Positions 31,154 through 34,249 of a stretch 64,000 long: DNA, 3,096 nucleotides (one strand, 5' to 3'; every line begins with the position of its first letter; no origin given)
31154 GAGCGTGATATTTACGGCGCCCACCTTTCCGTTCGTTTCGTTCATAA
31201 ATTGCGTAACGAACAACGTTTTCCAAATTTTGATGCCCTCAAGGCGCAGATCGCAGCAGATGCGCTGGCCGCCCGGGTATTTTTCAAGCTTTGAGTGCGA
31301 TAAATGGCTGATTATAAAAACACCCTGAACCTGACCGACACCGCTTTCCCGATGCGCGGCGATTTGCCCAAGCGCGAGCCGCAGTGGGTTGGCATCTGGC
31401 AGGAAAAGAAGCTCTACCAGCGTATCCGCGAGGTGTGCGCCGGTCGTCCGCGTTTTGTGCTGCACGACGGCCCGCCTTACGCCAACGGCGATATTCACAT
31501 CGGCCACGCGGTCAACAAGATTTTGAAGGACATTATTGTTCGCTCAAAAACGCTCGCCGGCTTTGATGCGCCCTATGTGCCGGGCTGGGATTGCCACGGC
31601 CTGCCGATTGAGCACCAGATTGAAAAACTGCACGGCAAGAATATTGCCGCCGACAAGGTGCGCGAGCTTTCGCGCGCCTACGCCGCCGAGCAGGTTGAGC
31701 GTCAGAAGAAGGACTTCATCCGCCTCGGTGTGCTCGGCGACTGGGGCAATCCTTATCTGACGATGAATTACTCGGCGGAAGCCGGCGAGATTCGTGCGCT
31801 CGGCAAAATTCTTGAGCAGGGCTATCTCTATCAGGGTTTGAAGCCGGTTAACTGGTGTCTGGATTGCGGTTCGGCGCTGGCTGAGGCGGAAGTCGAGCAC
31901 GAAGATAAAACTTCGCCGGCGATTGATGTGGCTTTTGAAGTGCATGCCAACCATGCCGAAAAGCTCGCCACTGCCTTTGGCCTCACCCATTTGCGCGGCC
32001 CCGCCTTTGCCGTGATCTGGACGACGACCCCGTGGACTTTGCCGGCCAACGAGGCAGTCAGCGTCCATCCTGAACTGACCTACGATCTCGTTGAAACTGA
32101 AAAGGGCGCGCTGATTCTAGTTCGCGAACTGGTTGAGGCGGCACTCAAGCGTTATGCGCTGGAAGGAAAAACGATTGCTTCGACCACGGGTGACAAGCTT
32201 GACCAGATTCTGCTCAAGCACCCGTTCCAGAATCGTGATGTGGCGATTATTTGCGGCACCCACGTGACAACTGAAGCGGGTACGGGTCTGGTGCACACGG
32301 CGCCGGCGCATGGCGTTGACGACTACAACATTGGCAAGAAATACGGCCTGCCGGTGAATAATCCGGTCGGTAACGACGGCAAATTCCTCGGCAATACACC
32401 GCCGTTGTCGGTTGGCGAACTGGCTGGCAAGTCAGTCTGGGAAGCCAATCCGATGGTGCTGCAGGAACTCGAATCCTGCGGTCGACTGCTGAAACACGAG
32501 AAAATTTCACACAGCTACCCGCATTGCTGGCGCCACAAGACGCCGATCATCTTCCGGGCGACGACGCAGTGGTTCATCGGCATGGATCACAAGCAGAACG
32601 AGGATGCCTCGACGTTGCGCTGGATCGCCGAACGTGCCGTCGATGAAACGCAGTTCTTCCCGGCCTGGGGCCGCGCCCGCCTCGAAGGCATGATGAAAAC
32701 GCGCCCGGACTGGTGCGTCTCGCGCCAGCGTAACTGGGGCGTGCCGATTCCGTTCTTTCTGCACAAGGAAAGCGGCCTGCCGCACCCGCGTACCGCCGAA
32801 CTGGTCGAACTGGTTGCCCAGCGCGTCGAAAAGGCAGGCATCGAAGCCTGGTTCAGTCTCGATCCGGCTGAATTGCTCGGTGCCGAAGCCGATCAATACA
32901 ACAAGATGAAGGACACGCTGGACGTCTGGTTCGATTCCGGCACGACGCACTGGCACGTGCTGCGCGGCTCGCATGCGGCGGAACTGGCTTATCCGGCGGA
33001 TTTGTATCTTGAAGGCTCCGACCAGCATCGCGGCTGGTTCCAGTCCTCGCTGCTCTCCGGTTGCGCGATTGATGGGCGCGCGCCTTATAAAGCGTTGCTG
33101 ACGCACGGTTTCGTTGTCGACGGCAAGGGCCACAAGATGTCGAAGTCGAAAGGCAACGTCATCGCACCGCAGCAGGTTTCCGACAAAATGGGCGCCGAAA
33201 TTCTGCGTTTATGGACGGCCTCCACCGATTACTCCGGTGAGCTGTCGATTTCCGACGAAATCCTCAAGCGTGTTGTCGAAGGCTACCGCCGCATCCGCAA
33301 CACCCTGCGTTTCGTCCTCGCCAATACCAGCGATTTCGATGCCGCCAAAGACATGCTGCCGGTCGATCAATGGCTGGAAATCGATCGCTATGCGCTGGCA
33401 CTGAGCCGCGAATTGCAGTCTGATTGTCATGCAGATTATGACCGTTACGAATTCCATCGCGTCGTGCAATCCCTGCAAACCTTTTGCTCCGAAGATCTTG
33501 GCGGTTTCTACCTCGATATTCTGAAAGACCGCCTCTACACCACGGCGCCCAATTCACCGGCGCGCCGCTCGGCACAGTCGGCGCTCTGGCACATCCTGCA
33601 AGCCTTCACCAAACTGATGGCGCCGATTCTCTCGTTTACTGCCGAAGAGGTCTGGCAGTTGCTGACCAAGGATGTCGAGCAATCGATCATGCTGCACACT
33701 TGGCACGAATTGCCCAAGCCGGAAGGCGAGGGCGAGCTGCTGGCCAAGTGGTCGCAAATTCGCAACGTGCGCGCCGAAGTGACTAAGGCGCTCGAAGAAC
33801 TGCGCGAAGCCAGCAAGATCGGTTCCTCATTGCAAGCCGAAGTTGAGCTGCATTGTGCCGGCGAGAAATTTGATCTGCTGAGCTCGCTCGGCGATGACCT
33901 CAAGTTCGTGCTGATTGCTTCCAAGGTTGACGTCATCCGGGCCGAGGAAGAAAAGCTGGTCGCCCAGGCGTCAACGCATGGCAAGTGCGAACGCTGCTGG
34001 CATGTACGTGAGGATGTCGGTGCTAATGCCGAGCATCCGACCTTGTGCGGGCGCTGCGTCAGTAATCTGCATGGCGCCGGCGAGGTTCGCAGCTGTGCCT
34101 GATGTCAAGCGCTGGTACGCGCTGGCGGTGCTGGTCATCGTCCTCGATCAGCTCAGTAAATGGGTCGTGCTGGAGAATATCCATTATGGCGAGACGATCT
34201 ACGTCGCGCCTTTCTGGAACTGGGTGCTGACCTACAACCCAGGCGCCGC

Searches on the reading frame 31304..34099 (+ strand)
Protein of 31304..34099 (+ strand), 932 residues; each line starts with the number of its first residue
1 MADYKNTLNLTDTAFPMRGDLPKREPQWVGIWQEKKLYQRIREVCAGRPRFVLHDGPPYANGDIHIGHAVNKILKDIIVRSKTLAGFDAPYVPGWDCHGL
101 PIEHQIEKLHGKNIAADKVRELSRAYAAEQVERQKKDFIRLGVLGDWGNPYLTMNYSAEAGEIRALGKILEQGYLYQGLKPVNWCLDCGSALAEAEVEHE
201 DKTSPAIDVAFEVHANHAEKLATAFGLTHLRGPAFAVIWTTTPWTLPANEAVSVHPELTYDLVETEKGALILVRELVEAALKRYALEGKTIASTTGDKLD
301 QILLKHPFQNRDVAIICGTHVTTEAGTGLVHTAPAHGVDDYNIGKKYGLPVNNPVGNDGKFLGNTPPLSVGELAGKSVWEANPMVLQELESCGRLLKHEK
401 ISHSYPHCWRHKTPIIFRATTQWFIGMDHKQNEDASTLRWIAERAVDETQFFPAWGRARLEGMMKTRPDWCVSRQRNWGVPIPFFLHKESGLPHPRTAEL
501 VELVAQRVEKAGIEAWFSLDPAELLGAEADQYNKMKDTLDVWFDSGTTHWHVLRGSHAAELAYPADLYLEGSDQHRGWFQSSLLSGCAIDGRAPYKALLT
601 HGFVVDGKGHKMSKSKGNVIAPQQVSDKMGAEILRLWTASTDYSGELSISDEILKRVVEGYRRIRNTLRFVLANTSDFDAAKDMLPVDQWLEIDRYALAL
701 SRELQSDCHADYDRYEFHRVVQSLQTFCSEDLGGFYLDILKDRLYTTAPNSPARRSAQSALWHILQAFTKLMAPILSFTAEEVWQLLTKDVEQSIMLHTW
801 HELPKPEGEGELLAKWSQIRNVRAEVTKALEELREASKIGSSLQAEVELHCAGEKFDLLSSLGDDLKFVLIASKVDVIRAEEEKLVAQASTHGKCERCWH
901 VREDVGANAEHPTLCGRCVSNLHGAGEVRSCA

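Call 68: list_cluster_members(proteins=[window:31304-34099:+, window:24618-25811:+, window:23530-23856:-, window:24281-24640:+, window:22061-22750:-])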
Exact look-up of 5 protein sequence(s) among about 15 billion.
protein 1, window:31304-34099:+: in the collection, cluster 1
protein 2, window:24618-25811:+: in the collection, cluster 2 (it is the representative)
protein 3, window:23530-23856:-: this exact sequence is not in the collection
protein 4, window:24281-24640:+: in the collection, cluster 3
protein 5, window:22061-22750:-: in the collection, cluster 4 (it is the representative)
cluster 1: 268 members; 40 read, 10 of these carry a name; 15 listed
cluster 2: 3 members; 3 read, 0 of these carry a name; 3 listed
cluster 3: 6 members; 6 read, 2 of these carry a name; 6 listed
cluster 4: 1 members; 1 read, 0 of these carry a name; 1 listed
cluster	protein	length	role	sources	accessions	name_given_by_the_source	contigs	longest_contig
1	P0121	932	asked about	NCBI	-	-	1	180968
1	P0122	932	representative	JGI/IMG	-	isoleucyl-tRNA synthetase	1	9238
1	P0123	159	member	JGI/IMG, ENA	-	signal peptidase II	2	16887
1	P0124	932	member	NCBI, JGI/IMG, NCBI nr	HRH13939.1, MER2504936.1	MAG TPA: isoleucine--tRNA ligase [Azonexus sp.] | isoleucine--tRNA ligase [Azonexus sp.]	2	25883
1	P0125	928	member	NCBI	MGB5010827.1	MAG: isoleucine--tRNA ligase, partial [Candidatus Dechloromonas phosphoritropha]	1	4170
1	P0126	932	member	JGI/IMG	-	isoleucyl-tRNA synthetase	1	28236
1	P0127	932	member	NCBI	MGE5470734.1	MAG: isoleucine--tRNA ligase [Bacteroidota bacterium]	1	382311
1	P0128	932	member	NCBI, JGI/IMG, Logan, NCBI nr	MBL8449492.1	MAG: isoleucine--tRNA ligase [Dechloromonas sp.] | isoleucyl-tRNA synthetase | isoleucine--tRNA ligase [Dechloromonas sp.]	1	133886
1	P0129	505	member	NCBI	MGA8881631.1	MAG: class I tRNA ligase family protein, partial [Azonexus sp.]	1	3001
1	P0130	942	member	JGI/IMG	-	isoleucyl-tRNA synthetase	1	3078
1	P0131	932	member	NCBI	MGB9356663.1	MAG: isoleucine--tRNA ligase [Azonexus sp.]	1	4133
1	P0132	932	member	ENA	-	-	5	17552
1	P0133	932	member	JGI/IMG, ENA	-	-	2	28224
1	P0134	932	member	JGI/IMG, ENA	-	-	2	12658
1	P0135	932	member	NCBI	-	-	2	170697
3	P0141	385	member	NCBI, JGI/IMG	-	Fic family protein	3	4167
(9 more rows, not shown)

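Call 69: find_encoding_contigs(protein=P0141, flank=6000, max_places=4)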
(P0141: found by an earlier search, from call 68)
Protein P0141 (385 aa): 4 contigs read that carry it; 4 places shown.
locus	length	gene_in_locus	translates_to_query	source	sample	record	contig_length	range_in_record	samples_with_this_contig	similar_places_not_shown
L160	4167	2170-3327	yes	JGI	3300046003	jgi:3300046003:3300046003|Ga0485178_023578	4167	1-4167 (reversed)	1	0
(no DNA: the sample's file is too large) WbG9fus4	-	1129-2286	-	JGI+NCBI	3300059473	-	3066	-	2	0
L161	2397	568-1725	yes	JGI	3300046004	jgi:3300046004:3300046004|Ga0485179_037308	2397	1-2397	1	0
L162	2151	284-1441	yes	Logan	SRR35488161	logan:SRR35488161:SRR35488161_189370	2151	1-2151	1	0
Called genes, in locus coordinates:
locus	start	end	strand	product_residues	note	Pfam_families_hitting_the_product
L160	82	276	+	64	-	-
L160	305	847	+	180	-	-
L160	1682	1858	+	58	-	-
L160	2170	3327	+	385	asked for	PF13784:Fic_N (weak), PF02661:Fic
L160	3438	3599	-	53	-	-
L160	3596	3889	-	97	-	-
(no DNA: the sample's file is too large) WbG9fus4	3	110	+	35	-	?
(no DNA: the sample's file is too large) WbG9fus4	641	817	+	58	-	-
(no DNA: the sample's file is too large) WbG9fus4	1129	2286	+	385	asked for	PF13784:Fic_N (weak), PF02661:Fic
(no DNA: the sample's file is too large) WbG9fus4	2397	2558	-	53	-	-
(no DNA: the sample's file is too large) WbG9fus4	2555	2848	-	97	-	-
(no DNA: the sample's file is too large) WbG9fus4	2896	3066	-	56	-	?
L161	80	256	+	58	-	-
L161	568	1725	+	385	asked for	PF13784:Fic_N (weak), PF02661:Fic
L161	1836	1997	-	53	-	-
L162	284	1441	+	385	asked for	PF13784:Fic_N (weak), PF02661:Fic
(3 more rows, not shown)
